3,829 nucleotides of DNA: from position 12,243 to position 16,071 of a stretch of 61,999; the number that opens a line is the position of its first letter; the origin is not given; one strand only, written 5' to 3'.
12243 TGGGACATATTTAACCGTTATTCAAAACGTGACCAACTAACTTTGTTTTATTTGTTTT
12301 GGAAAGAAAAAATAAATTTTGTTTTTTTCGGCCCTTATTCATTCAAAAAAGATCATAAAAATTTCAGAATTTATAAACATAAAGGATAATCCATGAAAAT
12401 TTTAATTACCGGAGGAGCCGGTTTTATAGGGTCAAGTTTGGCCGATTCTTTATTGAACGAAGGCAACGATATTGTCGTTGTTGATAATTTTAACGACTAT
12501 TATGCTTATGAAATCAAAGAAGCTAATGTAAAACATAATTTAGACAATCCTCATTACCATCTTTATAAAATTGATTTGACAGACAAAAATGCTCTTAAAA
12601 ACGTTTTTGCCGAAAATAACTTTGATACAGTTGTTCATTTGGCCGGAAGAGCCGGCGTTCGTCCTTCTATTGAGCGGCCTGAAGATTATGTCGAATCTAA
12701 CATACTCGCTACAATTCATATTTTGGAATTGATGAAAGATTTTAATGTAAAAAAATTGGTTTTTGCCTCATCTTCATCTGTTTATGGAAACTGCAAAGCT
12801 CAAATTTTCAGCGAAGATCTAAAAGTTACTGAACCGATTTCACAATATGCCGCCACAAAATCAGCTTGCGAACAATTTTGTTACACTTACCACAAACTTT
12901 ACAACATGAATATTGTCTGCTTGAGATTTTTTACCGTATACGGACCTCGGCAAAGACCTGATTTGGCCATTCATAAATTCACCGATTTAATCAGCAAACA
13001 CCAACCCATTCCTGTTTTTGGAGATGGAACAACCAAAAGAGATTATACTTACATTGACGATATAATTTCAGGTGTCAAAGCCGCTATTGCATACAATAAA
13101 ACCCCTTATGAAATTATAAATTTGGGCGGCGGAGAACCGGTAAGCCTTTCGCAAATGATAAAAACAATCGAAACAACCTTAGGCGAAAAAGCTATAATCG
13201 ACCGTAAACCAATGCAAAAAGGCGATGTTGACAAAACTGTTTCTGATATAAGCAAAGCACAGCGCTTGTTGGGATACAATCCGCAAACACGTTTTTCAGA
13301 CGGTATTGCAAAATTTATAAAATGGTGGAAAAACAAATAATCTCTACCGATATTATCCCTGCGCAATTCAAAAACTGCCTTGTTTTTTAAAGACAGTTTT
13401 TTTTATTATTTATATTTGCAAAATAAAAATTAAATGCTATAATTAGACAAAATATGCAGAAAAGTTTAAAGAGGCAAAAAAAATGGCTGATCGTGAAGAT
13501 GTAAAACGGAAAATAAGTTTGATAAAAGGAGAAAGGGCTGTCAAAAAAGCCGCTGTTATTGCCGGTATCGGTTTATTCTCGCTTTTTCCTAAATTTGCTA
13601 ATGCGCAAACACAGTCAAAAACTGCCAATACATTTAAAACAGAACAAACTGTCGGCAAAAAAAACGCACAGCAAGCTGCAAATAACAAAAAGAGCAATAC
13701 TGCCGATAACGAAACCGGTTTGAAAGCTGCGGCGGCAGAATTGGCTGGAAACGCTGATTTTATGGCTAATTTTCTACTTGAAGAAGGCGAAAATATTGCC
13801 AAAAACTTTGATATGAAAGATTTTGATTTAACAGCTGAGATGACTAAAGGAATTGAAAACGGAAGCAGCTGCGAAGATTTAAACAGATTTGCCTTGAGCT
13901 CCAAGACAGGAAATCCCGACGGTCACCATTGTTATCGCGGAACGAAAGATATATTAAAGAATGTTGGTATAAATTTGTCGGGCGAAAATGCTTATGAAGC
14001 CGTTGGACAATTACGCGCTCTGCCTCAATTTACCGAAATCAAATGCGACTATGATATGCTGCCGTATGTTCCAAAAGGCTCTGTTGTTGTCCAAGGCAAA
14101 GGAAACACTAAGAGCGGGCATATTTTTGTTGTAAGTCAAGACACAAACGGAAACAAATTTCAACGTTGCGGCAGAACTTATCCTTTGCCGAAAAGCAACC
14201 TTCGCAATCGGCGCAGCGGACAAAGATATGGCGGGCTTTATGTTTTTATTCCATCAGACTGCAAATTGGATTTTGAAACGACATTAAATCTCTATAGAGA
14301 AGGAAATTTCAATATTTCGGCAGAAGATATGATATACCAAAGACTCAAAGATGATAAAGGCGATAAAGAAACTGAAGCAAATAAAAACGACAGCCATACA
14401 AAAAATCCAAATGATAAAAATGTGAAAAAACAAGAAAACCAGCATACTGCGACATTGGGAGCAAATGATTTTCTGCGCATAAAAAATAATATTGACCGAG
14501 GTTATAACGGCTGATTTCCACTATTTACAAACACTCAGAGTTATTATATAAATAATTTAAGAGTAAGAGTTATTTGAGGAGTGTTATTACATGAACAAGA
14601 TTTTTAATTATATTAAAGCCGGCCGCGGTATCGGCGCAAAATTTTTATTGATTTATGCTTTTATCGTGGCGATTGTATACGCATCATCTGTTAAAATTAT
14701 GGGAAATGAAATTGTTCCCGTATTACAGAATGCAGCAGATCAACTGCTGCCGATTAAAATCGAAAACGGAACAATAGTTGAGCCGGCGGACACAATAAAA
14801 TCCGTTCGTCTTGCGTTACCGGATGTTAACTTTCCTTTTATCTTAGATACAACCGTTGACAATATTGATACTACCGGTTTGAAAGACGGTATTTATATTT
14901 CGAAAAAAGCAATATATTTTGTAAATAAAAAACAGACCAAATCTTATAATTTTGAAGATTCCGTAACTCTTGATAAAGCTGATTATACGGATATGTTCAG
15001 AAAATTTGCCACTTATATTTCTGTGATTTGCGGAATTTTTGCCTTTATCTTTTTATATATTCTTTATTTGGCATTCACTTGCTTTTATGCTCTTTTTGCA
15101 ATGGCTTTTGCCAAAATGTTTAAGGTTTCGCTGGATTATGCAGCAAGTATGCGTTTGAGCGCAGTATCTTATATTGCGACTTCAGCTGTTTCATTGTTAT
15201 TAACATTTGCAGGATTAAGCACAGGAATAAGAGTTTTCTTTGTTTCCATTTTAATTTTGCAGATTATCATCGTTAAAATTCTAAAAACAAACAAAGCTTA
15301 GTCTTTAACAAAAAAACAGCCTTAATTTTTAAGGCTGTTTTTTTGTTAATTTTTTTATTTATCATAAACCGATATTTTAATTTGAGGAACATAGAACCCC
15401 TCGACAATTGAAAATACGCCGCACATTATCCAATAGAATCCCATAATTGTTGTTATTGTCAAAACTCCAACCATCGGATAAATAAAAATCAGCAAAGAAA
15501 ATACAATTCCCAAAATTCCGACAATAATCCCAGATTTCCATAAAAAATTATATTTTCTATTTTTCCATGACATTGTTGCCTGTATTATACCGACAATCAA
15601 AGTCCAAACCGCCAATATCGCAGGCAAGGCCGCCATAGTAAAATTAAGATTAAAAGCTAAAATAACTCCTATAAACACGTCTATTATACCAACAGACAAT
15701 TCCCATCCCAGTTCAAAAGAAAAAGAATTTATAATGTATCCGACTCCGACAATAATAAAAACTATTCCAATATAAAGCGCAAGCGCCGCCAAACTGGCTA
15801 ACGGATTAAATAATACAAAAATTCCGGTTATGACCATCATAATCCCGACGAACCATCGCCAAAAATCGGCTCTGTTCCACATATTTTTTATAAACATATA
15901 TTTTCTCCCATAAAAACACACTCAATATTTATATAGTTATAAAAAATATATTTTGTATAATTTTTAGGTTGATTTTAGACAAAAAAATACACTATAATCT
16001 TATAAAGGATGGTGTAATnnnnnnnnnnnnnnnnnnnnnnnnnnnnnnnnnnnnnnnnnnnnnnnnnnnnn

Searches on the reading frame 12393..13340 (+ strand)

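Call 29: search_protein_families(library=pfam, proteins=[window:12393-13340:+], max_evalue=0.00001)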
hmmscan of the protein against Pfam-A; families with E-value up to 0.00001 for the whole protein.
window:12393-13340:+ (315 aa): 9 families
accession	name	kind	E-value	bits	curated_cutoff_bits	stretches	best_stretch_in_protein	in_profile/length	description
PF16363.11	GDP_Man_Dehyd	-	9.5e-65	219.7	27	1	4-307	1-331/332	GDP-mannose 4,6 dehydratase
PF01370.27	Epimerase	-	2.2e-62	211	20.9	1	3-245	1-240/240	NAD dependent epimerase/dehydratase family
PF01073.25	3Beta_HSD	-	4.6e-21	75.5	22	1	4-224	1-221/280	3-beta hydroxysteroid dehydrogenase/isomerase family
PF02719.21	Polysacc_synt_2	-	3.8e-18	66.1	20.2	1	3-264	1-248/293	Polysaccharide biosynthesis protein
PF04321.23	RmlD_sub_bind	-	3.8e-16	59.5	27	1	1-229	1-194/287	RmlD substrate binding domain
PF07993.18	NAD_binding_4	-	1.5e-09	37.9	20.1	1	5-184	1-209/258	Male sterility protein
PF00106.31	adh_short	-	1.1e-07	32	26.6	1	3-165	3-162/195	short chain dehydrogenase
PF13460.12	NAD_binding_10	-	7.3e-07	29.7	27.2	1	7-161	1-129/184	NAD(P)H-binding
PF08659.16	KR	-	5.4e-06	26.9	22.6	0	3-133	3-143/180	KR domain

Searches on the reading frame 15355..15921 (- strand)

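Call 29: search_protein_families(library=pfam, proteins=[window:15355-15921:-], max_evalue=0.00001)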
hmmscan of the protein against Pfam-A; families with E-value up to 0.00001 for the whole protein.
window:15355-15921:- (188 aa): 1 family
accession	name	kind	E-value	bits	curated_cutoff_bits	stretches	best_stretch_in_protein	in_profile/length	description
PF03729.18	DUF308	-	6.9e-21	74.7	25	3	25-70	2-47/73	Short repeat of unknown function (DUF308)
